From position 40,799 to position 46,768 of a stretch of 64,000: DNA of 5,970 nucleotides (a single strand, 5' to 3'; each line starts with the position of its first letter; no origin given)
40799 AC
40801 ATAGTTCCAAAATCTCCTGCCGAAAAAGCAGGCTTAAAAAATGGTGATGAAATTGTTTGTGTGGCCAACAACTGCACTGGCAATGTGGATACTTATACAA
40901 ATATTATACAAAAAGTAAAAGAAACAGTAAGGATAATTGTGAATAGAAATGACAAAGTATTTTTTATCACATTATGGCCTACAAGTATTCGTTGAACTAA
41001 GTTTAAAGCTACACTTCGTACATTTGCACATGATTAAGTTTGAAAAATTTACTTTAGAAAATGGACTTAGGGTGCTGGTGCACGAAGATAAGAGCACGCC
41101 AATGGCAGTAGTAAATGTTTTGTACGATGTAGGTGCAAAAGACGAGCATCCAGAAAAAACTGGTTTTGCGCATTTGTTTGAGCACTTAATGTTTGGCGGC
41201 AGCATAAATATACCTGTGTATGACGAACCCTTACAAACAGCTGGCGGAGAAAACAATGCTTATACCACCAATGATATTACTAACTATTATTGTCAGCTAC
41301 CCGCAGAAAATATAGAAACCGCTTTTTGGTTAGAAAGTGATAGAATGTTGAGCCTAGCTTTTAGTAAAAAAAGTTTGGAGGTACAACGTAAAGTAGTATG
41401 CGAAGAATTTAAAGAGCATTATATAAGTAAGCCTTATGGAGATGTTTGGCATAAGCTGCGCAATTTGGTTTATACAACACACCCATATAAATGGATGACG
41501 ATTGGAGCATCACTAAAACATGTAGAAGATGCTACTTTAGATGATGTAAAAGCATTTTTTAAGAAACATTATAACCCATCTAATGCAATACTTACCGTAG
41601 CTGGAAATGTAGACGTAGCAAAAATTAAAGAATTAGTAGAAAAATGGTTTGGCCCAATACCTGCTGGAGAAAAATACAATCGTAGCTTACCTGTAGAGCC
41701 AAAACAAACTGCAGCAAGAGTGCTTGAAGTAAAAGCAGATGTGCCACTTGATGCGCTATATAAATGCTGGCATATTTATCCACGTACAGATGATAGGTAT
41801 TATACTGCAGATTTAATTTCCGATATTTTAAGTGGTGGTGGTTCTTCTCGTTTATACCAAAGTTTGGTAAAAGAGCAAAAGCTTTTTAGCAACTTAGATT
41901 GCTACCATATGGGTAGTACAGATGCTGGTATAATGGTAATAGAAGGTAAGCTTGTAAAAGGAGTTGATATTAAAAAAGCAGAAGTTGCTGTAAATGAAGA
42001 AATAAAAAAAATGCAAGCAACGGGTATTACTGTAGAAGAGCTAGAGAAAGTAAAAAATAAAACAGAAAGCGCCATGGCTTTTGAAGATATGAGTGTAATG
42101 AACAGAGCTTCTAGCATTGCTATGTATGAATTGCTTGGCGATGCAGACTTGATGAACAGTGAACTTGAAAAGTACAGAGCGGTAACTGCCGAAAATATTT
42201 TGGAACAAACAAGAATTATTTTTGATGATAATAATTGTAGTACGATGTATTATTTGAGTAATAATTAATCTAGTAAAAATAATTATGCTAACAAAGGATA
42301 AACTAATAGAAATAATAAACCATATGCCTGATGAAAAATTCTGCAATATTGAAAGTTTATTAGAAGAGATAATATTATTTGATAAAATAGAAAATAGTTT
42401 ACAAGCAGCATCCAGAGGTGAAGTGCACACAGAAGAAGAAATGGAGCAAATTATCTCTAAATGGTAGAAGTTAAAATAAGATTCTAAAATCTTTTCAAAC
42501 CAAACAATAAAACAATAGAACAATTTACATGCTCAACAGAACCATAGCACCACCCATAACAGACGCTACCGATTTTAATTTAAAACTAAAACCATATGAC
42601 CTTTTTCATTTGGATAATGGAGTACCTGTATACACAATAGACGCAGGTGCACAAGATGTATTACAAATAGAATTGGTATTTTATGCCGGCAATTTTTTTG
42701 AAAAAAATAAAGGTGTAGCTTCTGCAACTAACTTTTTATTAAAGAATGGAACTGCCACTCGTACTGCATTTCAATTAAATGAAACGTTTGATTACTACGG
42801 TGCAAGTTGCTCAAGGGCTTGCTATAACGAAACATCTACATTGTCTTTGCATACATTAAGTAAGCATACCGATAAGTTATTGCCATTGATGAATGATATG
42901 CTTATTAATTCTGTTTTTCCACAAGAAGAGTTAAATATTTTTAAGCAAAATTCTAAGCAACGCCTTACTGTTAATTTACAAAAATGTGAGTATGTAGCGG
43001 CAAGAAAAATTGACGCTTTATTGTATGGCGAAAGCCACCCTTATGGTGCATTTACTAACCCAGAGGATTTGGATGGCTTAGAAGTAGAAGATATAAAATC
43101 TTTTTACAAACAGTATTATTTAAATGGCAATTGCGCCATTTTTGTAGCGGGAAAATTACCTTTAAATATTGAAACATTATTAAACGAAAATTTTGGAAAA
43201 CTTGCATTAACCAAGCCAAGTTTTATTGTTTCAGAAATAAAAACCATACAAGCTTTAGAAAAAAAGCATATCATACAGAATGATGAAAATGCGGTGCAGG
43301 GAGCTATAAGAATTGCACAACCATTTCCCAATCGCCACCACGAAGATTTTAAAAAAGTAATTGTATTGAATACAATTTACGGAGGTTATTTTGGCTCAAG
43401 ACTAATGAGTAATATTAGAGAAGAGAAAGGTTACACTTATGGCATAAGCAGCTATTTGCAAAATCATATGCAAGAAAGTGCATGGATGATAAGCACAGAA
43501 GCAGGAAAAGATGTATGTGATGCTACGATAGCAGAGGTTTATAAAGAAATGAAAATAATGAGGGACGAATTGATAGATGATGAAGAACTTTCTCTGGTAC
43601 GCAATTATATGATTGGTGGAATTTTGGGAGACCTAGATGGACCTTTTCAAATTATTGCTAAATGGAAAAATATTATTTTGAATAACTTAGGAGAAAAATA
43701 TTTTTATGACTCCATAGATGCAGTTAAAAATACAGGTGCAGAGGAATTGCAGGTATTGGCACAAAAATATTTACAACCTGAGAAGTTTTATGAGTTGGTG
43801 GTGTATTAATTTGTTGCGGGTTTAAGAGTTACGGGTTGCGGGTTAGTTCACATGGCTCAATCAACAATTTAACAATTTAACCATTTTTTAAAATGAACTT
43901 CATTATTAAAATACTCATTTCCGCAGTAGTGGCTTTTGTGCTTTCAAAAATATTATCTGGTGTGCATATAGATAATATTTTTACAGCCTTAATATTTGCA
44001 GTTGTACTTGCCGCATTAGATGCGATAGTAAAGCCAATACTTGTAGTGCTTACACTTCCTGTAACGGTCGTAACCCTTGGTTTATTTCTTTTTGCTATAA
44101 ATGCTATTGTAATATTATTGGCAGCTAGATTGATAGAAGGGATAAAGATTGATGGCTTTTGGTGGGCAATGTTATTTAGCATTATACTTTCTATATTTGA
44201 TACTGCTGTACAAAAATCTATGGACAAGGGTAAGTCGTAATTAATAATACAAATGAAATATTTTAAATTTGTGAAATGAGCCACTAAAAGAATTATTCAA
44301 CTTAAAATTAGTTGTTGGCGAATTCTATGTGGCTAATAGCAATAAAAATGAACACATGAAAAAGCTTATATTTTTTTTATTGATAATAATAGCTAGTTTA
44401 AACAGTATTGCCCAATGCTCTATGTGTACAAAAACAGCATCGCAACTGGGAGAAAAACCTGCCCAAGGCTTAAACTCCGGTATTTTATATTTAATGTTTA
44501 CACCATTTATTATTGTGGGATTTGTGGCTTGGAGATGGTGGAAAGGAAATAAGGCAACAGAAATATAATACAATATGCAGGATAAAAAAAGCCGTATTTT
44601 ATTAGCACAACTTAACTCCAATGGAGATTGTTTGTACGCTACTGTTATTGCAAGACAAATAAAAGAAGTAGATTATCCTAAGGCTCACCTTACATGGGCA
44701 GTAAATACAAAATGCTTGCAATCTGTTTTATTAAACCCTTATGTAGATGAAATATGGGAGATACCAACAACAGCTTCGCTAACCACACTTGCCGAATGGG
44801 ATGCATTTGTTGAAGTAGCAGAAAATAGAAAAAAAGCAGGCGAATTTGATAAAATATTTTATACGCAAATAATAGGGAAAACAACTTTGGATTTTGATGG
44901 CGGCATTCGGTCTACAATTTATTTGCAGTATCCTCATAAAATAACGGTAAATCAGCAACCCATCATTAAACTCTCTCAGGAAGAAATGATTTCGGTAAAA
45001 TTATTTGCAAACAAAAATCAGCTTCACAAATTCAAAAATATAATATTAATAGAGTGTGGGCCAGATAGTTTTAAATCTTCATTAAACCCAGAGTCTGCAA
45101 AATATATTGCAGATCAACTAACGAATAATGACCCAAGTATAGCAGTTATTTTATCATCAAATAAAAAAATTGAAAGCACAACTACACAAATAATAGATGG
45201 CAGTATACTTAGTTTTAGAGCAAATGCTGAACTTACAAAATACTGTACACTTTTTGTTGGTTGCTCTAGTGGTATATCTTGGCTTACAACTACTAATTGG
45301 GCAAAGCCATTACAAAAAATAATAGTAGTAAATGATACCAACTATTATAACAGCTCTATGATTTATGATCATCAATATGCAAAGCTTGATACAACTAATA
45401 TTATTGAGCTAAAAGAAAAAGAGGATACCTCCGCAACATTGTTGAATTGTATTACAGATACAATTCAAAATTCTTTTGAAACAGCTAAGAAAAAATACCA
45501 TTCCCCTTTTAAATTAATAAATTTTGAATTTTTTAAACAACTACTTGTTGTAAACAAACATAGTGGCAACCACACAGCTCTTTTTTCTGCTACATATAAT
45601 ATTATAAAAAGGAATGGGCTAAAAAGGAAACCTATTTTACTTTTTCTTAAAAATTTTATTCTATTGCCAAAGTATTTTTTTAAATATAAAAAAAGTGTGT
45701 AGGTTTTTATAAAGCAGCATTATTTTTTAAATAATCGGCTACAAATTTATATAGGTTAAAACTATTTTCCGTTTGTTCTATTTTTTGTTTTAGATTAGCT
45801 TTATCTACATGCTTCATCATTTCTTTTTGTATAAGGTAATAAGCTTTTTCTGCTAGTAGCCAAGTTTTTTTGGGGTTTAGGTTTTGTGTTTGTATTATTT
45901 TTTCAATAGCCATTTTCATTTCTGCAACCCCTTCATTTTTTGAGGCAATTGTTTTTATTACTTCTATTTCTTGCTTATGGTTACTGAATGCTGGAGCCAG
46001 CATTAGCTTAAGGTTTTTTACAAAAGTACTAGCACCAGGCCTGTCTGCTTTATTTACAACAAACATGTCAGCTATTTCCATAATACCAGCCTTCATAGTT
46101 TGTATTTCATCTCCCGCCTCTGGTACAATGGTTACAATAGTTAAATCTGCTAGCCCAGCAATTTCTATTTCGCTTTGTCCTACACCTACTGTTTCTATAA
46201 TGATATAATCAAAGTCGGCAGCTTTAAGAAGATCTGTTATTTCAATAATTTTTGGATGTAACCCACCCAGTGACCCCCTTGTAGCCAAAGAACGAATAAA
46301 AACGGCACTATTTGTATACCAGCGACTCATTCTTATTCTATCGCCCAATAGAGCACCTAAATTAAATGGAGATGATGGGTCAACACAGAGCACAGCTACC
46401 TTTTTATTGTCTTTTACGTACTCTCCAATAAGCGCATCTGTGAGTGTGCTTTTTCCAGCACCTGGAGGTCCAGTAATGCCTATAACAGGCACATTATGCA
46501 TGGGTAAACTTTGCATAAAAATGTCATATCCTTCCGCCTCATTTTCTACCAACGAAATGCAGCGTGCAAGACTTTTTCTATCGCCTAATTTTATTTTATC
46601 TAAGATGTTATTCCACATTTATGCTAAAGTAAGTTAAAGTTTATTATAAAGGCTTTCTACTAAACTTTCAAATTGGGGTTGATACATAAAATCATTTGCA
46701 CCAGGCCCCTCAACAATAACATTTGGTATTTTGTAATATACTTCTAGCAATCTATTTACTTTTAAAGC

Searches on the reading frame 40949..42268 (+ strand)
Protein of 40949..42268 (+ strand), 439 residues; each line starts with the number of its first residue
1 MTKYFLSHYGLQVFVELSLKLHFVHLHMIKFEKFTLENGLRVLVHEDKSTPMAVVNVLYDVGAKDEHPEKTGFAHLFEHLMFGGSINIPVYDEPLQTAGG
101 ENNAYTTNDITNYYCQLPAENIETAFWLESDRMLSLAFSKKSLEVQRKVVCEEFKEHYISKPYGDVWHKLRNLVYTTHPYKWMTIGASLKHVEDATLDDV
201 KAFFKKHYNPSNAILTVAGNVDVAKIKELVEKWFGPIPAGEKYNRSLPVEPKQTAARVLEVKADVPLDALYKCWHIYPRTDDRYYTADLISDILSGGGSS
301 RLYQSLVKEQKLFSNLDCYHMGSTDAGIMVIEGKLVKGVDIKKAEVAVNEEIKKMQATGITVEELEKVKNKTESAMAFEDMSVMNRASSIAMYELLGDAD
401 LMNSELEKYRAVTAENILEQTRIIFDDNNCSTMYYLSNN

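Call 43: search_protein_families(library=pfam, proteins=[window:40949-42268:+], max_evalue=0.001)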
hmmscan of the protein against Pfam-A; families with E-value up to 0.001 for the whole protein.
window:40949-42268:+ (439 aa): 2 families
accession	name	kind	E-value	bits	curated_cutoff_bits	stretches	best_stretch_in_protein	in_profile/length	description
PF05193.26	Peptidase_M16_C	-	5.5e-38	131.1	23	1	195-371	2-180/181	Peptidase M16 inactive domain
PF00675.25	Peptidase_M16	-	9.4e-17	61.7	22.3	1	41-156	1-118/149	Insulinase (Peptidase family M16)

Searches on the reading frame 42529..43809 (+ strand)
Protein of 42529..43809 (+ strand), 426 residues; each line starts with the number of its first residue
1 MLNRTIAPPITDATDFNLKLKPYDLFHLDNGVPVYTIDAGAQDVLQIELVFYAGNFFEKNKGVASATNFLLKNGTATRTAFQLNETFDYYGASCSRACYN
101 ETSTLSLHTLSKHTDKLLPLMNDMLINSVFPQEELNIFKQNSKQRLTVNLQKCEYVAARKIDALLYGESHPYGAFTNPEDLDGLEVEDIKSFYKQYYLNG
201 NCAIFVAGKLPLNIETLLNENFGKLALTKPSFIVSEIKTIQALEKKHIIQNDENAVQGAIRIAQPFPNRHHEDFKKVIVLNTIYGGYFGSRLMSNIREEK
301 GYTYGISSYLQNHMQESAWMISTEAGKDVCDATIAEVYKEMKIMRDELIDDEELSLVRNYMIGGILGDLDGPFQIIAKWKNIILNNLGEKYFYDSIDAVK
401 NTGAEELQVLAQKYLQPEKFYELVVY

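Call 43: search_protein_families(library=pfam, proteins=[window:42529-43809:+], max_evalue=0.001)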
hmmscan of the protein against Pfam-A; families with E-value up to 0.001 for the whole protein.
window:42529-43809:+ (426 aa): 2 families
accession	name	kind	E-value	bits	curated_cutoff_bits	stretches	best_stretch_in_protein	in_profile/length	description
PF05193.26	Peptidase_M16_C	-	7.6e-28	98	23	1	185-359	3-179/181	Peptidase M16 inactive domain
PF00675.25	Peptidase_M16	-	6.5e-09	36.3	22.3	1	42-151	10-121/149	Insulinase (Peptidase family M16)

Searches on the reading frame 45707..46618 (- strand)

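Call 43: search_protein_families(library=pfam, proteins=[window:45707-46618:-], max_evalue=0.001)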
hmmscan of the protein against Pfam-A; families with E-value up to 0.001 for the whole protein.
window:45707-46618:- (303 aa): 8 families
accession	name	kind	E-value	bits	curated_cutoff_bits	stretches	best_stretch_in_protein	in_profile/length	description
PF03308.22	MeaB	-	4.6e-71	239.5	23.1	1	17-265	1-258/273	Methylmalonyl Co-A mutase-associated GTPase MeaB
PF02492.25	cobW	-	7.5e-10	39.1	20.7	0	126-204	73-166/180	CobW/HypB/UreG, nucleotide-binding domain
PF00009.33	GTP_EFTU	-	1.1e-06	28.8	26.5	0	157-243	93-187/188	Elongation factor Tu GTP binding domain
PF00005.33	ABC_tran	-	5.5e-06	27.5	25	1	41-75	9-43/137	ABC transporter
PF00931.28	NB-ARC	-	0.00016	21.4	23.5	0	37-62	11-37/248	NB-ARC domain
PF13555.12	AAA_29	-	0.0002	21.5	27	1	45-64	24-43/61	P-loop containing region of AAA domain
PF20720.3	nSTAND3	-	0.00021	21.4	27.2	1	31-77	7-51/155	Novel STAND NTPase 3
PF01926.29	MMR_HSR1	-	0.00022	21.8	21.9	0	46-68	2-24/113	50S ribosome-binding GTPase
